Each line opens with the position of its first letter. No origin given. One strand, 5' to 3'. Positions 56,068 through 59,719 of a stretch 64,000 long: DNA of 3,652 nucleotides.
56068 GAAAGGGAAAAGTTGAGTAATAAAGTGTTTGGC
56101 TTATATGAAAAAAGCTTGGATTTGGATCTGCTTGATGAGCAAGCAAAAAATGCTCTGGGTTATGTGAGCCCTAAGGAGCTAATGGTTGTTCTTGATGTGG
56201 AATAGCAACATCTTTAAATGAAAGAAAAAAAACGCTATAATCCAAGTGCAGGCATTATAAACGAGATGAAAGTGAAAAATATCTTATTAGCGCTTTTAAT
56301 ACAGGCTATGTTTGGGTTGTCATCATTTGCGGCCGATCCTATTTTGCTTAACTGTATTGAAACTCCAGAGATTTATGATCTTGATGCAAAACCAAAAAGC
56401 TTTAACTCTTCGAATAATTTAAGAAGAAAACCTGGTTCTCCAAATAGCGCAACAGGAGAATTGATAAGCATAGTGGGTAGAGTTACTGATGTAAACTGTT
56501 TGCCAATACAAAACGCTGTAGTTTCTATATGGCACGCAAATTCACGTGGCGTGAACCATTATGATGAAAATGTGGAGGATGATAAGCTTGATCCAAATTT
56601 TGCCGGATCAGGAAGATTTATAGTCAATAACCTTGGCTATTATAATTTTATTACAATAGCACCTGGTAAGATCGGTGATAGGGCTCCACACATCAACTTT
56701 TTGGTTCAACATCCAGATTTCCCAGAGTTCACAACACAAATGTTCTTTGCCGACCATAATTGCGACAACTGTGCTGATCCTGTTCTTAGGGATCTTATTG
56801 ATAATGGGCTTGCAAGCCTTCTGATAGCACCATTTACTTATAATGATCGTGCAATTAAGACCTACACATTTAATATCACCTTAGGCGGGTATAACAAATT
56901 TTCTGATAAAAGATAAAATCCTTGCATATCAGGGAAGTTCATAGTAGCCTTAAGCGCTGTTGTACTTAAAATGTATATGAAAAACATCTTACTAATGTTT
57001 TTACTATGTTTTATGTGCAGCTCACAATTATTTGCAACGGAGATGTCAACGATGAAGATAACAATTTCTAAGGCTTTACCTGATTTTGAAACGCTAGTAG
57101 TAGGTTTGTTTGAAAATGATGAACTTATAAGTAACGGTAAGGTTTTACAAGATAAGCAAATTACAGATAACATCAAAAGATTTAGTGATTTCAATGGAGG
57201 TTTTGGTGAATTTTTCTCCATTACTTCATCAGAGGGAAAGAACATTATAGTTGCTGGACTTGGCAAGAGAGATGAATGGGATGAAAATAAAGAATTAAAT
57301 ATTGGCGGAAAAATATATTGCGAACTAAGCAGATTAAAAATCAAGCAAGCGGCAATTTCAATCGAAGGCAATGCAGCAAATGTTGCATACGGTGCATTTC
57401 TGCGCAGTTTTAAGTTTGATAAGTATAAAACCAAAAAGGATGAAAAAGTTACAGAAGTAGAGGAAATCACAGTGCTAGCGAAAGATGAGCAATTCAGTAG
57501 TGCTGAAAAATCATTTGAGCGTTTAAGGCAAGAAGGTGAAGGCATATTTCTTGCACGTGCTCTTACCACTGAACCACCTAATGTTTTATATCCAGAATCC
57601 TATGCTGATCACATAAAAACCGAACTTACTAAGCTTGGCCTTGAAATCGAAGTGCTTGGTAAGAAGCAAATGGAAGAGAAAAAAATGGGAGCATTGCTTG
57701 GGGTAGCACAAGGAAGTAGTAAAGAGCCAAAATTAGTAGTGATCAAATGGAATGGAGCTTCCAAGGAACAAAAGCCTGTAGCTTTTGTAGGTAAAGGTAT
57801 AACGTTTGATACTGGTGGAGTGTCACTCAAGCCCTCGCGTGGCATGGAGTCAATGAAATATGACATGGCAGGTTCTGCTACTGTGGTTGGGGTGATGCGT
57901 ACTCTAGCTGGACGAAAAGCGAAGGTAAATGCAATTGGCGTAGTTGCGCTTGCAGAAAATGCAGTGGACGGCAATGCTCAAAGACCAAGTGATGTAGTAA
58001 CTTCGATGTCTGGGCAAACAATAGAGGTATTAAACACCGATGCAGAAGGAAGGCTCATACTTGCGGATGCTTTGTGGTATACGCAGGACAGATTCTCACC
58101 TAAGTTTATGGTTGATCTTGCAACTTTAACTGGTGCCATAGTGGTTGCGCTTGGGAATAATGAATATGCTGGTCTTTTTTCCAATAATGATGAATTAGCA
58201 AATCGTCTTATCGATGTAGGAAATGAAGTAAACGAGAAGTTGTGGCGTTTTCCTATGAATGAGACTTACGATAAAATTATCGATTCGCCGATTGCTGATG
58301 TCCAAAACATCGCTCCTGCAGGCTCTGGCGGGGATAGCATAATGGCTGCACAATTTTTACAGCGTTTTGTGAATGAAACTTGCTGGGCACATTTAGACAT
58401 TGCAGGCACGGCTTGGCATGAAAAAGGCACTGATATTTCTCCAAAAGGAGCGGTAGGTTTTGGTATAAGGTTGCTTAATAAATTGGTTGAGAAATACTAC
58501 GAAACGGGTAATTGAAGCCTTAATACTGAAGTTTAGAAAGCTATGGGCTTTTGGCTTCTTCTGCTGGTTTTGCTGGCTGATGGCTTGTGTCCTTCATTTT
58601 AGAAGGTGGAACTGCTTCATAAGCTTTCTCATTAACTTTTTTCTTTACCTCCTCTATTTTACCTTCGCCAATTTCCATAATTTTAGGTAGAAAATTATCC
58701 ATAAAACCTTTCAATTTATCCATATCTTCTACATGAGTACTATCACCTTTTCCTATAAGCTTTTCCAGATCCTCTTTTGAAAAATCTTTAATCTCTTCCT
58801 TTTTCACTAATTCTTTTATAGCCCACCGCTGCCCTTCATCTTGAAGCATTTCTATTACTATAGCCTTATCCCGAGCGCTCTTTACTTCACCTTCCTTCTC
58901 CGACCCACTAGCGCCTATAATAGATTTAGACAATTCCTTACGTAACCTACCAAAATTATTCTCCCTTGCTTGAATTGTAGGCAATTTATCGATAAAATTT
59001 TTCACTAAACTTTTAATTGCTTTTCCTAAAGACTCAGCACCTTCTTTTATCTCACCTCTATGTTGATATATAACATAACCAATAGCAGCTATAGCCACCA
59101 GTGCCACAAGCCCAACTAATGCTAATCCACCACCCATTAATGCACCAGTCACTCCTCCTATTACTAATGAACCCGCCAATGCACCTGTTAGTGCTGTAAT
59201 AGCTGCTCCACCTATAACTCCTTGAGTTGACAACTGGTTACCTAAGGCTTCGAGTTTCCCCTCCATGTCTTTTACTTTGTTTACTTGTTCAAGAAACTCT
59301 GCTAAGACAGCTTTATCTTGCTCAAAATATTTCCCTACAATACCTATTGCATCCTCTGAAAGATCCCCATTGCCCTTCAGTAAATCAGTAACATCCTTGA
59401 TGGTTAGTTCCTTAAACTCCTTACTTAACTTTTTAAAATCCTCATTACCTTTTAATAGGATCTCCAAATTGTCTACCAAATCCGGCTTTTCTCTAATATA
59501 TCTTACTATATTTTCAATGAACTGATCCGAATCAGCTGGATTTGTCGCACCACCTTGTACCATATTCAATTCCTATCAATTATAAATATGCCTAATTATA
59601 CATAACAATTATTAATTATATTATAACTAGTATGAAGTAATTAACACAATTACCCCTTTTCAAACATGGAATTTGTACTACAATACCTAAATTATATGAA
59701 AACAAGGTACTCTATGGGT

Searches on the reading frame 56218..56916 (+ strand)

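Call 87: search_protein_families(library=pfam, proteins=[window:56218-56916:+], max_evalue=0.0001)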
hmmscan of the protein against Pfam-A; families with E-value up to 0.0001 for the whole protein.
window:56218-56916:+ (232 aa): 1 family
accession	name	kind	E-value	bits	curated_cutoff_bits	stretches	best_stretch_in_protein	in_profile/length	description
PF00775.27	Dioxygenase_C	-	7.8e-18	65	27.3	1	77-150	24-94/182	Dioxygenase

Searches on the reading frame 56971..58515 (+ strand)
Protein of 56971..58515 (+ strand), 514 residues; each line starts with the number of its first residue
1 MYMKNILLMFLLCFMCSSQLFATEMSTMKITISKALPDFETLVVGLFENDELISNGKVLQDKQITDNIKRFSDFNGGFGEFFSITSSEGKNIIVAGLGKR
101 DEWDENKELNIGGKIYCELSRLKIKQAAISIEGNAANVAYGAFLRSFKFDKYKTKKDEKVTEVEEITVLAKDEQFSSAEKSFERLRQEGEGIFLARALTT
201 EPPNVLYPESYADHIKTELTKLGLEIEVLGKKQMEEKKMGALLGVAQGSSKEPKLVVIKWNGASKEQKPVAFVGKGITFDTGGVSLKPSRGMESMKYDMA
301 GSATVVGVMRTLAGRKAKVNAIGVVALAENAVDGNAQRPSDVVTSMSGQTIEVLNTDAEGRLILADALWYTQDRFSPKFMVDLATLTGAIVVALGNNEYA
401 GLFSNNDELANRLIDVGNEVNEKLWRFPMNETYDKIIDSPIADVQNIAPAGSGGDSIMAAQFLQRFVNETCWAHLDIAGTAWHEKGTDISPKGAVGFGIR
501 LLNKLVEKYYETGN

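Call 88: search_protein_families(library=pfam, proteins=[window:56971-58515:+], max_evalue=0.01)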
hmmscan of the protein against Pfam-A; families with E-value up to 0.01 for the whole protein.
window:56971-58515:+ (514 aa): 2 families
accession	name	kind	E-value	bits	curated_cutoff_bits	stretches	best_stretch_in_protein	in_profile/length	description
PF00883.26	Peptidase_M17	-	1.7e-122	409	25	1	194-502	2-309/310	Cytosol aminopeptidase family, catalytic domain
PF02789.23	Peptidase_M17_N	-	5.5e-13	49.4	23.4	1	43-156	1-129/129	Cytosol aminopeptidase family, N-terminal domain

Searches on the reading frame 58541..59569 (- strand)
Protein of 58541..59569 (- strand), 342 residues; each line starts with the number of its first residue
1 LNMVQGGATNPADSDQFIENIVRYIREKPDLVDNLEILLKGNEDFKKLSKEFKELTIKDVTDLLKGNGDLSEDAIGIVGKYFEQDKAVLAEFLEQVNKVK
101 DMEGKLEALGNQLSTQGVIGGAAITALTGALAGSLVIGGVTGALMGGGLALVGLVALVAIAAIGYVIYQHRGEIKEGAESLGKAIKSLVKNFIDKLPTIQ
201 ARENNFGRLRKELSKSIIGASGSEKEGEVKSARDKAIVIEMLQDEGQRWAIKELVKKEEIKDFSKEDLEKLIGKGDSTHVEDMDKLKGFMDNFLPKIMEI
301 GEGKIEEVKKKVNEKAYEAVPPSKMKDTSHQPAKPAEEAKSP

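Call 88: search_protein_families(library=pfam, proteins=[window:58541-59569:-], max_evalue=0.01)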
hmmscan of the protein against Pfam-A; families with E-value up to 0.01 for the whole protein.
window:58541-59569:- (342 aa): 2 families
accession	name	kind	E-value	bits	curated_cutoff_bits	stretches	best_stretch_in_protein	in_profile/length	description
PF18576.7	HTH_52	-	0.0069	17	26.6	0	239-272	4-36/64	Helix-turn-helix domain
PF07516.18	SecA_SW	-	0.008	16.7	26.7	0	166-287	42-156/200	SecA Wing and Scaffold domain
